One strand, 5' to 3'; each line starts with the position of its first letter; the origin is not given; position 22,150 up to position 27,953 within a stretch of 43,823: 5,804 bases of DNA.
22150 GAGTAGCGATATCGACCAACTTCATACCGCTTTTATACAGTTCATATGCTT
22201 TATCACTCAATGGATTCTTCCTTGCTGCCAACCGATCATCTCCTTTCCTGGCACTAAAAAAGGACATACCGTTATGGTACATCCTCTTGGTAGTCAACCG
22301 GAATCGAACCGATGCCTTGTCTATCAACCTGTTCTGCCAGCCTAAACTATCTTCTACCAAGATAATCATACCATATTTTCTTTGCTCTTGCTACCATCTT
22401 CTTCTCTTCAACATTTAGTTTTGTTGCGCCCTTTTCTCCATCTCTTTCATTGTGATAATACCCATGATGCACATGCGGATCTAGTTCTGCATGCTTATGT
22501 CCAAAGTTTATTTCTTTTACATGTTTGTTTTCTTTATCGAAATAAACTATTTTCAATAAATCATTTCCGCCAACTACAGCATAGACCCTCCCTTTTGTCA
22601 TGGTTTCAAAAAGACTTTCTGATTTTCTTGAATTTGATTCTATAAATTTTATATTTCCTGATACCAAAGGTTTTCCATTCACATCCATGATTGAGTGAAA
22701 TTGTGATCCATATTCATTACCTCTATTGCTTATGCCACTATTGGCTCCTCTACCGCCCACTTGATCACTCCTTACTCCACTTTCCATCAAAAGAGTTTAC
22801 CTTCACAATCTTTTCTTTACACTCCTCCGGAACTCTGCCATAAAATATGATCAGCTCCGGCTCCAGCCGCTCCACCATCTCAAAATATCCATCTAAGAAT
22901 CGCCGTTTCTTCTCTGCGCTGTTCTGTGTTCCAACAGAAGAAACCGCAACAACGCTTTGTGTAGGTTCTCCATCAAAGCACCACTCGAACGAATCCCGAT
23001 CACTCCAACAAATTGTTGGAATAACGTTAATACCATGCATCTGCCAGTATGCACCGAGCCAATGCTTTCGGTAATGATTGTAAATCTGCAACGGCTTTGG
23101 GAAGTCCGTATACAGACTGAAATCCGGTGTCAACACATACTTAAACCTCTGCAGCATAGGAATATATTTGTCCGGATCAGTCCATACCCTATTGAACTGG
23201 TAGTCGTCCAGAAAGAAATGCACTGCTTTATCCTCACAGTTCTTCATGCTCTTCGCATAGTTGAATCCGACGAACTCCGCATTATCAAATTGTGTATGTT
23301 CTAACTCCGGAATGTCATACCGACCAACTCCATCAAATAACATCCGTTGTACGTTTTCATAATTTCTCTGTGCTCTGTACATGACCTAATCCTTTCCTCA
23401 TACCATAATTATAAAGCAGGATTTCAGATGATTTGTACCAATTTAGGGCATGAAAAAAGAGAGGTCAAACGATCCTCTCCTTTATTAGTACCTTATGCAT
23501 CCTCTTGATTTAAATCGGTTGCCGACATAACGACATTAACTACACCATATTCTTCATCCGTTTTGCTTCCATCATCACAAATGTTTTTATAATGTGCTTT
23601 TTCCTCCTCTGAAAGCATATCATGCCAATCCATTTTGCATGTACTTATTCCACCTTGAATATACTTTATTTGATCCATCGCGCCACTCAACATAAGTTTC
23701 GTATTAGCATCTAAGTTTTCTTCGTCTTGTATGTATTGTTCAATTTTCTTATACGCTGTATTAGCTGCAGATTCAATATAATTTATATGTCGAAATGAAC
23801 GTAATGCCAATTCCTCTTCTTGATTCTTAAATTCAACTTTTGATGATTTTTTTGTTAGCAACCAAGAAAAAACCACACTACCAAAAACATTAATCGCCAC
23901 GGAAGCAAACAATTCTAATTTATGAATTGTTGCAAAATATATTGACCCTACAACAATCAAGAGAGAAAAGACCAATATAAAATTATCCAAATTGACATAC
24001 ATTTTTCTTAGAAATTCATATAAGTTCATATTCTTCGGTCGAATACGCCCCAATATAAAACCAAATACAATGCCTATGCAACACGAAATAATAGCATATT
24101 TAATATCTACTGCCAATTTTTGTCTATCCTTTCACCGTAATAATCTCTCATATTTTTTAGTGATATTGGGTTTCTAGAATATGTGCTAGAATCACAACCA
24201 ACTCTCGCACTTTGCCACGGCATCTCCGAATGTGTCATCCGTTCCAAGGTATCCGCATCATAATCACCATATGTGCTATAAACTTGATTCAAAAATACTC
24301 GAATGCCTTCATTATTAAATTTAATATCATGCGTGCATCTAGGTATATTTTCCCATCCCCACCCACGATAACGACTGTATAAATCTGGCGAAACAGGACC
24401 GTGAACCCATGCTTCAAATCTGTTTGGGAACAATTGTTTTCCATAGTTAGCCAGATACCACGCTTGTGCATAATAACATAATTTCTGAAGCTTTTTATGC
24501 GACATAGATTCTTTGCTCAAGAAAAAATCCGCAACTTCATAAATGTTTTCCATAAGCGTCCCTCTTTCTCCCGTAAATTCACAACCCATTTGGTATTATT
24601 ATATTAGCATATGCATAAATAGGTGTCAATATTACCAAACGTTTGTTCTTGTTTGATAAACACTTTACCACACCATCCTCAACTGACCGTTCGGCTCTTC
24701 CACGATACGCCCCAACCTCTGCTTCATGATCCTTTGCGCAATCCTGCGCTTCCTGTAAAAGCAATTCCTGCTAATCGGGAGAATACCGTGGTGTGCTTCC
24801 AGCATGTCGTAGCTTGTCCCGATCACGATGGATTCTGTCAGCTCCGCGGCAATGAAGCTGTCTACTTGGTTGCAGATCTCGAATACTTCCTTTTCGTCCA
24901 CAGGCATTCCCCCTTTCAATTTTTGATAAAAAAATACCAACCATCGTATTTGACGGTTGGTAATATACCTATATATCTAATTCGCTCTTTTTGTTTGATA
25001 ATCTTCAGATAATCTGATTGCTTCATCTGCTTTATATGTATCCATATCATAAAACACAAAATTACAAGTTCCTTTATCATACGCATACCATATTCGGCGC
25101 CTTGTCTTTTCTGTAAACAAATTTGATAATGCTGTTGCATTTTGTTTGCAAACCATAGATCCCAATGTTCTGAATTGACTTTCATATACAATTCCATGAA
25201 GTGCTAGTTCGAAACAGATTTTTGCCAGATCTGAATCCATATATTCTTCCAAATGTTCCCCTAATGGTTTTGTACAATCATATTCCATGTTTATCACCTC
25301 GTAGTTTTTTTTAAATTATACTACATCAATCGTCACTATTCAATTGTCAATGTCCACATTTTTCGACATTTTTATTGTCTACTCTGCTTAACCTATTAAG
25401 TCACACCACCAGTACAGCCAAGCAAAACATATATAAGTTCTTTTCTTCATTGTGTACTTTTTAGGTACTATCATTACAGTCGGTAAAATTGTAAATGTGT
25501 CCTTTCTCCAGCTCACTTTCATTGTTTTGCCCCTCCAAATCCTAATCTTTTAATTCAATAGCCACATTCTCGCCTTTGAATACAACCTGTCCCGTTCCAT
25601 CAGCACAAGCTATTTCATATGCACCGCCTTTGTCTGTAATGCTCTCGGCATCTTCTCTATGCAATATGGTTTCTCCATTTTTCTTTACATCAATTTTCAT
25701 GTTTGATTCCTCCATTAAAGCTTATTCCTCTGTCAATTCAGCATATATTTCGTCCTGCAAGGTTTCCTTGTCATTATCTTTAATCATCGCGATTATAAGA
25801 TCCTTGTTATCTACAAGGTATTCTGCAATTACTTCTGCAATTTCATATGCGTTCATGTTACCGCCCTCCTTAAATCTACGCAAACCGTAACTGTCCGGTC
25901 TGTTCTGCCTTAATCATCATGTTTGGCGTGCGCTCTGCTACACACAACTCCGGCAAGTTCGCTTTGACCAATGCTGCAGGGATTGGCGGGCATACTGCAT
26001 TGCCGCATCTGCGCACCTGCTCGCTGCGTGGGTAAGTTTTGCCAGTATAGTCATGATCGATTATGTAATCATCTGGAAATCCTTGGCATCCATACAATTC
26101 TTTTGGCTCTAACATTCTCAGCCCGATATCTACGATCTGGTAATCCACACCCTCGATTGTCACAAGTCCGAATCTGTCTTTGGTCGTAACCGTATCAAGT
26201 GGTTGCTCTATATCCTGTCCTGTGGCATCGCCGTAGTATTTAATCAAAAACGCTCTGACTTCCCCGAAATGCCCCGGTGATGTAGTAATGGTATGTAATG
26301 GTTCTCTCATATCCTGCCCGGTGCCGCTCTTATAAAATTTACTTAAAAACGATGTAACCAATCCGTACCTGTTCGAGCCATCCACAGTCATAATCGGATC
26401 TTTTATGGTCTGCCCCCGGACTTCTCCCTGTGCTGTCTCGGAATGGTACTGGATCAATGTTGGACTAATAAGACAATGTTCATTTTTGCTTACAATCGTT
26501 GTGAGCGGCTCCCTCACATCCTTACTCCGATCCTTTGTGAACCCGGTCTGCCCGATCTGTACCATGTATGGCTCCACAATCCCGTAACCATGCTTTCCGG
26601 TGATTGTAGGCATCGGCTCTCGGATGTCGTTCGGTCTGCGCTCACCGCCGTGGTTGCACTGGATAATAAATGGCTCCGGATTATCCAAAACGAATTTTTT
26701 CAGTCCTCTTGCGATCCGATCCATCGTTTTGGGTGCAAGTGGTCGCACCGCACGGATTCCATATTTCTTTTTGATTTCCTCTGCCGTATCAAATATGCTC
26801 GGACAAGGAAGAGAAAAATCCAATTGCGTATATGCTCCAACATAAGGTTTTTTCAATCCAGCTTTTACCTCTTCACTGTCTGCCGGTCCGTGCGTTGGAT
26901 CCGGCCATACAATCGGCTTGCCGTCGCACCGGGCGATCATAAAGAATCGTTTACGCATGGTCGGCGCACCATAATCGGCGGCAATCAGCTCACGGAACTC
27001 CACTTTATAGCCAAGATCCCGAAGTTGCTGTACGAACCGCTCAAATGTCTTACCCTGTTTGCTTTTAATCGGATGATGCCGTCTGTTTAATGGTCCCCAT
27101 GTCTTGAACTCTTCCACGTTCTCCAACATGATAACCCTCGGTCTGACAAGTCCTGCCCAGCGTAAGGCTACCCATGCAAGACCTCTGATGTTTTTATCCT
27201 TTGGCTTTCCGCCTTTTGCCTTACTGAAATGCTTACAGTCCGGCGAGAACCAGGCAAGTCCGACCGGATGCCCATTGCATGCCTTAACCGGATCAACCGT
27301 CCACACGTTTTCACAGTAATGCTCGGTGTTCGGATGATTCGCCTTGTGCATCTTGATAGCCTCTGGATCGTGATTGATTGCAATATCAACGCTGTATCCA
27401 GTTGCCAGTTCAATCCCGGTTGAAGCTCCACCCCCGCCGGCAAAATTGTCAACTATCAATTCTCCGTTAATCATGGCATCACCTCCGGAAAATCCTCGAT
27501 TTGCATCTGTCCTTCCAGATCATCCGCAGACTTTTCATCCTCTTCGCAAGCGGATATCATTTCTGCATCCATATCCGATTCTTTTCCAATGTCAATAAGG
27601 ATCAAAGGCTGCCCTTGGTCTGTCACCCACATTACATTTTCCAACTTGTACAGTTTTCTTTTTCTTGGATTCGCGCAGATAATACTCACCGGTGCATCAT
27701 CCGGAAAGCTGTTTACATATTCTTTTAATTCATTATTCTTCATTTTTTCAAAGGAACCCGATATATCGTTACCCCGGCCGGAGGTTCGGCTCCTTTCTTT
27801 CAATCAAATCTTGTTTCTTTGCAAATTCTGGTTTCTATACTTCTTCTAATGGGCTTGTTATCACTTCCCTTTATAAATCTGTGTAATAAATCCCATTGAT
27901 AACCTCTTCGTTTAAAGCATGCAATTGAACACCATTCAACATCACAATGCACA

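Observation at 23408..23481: A conserved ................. element at fixed distance from a -10 box heads each late operon, always just after a terminator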

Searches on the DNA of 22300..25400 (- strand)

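Call 19: search_dna_similar(query=window:22300-25400:-, collection=phages, mode=distant, max_rows=20)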
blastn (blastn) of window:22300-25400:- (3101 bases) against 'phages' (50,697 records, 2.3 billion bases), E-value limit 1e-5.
Records with a match: 13; places in all: 13; records where one place covers at least 80% of the query: 0.
Best place of each record, by identity: 60-80% 13.
By first word of the organism name: Bacteriophage 7; Paenibacillus 4; Roseburia 1; Dorea 1.
By host as written in the record: - 8; Paenibacillus larvae ATCC 9545 2; Paenibacillus larvae 2; Dorea sp. 000433215 DA134 1.
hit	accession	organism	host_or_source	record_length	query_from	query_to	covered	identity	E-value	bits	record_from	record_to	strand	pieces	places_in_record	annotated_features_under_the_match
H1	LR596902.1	Roseburia phage Jekyll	-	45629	482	2956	36%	78.2%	2e-179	901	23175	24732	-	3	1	hypothetical protein (x4)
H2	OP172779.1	Dorea phage DO134P1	Dorea sp. 000433215 DA134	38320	2157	2701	18%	69.0%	2e-46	194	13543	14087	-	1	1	hypothetical protein (x2)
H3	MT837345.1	Bacteriophage sp.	human fecal samples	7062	2172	2605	14%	68.1%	5e-30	141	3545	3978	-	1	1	record has no annotation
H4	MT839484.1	Bacteriophage sp.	human fecal samples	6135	2169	2598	14%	65.6%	2e-16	95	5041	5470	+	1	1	record has no annotation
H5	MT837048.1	Bacteriophage sp.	human fecal samples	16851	2178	2581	13%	64.8%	6e-10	74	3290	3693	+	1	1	record has no annotation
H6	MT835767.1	Bacteriophage sp.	human fecal samples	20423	2133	2479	11%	70.3%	1e-31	146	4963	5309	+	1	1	record has no annotation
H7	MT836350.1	Bacteriophage sp.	human fecal samples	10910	2124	2470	11%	65.8%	5e-11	77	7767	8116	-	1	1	record has no annotation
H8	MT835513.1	Bacteriophage sp.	human fecal samples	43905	2308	2582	9%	68.5%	1e-17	100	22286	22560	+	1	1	record has no annotation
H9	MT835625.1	Bacteriophage sp.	human fecal samples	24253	2260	2447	6%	73.4%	8e-21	110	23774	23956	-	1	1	record has no annotation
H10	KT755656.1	Paenibacillus phage Tripp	Paenibacillus larvae ATCC 9545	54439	914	1008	3%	74.7%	3e-7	64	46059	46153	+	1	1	hypothetical protein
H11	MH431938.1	Paenibacillus phage C7Cdelta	Paenibacillus larvae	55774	914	1008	3%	74.7%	3e-7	64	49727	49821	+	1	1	hypothetical protein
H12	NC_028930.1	Paenibacillus phage Tripp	Paenibacillus larvae ATCC 9545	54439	914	1008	3%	74.7%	3e-7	64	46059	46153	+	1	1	DUF4065 domain-containing protein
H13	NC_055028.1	Paenibacillus phage C7Cdelta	Paenibacillus larvae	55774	914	1008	3%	74.7%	3e-7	64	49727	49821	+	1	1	DUF4065 domain-containing protein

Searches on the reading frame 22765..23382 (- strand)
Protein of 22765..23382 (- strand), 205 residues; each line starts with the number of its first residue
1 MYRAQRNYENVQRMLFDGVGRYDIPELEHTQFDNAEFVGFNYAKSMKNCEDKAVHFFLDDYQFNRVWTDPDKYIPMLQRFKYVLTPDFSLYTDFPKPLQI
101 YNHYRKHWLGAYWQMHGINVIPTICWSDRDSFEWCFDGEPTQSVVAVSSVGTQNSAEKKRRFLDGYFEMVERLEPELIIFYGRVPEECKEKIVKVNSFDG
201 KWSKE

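Call 12: search_protein_families(library=pfam, proteins=[window:22765-23382:-], max_evalue=0.01)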
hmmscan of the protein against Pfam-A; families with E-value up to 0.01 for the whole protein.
window:22765-23382:- (205 aa): 1 family
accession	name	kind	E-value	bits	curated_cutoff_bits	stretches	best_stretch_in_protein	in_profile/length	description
PF14386.11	DUF4417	-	2.4e-60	203.6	28.9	1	19-198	4-182/183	Domain of unknown function (DUF4417)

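Call 13: search_protein_families(library=phrogs, proteins=[window:22765-23382:-], max_evalue=0.01)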
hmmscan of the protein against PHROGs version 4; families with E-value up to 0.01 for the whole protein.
window:22765-23382:- (205 aa): 2 families
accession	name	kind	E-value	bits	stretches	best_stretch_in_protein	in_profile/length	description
phrog_8680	-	unknown function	1.2e-75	254.5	1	15-198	24-205/221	-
phrog_940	-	DNA, RNA and nucleotide metabolism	2.9e-68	231.9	1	10-199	162-355/388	nuclease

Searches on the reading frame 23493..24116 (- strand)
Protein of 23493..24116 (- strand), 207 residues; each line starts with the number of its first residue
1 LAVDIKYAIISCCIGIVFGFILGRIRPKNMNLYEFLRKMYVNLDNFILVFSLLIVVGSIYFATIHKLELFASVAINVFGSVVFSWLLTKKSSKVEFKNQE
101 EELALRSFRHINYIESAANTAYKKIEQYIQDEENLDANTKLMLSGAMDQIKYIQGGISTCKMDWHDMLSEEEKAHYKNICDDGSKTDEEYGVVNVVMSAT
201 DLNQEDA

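Call 12: search_protein_families(library=pfam, proteins=[window:23493-24116:-], max_evalue=0.01)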
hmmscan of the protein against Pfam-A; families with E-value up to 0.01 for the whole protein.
window:23493-24116:- (207 aa): 1 family
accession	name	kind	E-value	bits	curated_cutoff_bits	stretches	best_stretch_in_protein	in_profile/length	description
PF02687.27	FtsX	-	0.0038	17.7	25.5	0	7-59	54-106/120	FtsX-like permease C-terminal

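Call 13: search_protein_families(library=phrogs, proteins=[window:23493-24116:-], max_evalue=0.01)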
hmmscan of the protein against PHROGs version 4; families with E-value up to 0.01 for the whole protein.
window:23493-24116:- (207 aa): 0 families

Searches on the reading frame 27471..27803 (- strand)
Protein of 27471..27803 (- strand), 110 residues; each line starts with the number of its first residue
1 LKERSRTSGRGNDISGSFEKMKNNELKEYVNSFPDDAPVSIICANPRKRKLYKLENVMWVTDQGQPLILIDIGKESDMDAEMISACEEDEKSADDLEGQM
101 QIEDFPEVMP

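Call 87: search_protein_families(library=pfam, proteins=[window:27471-27803:-], max_evalue=0.01)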
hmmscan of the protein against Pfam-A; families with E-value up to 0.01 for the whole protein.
window:27471-27803:- (110 aa): 1 family
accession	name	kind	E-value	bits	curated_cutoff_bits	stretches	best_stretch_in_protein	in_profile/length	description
PF21826.1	DUF6887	-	0.0029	18.3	24.2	1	18-36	4-22/62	Family of unknown function (DUF6887)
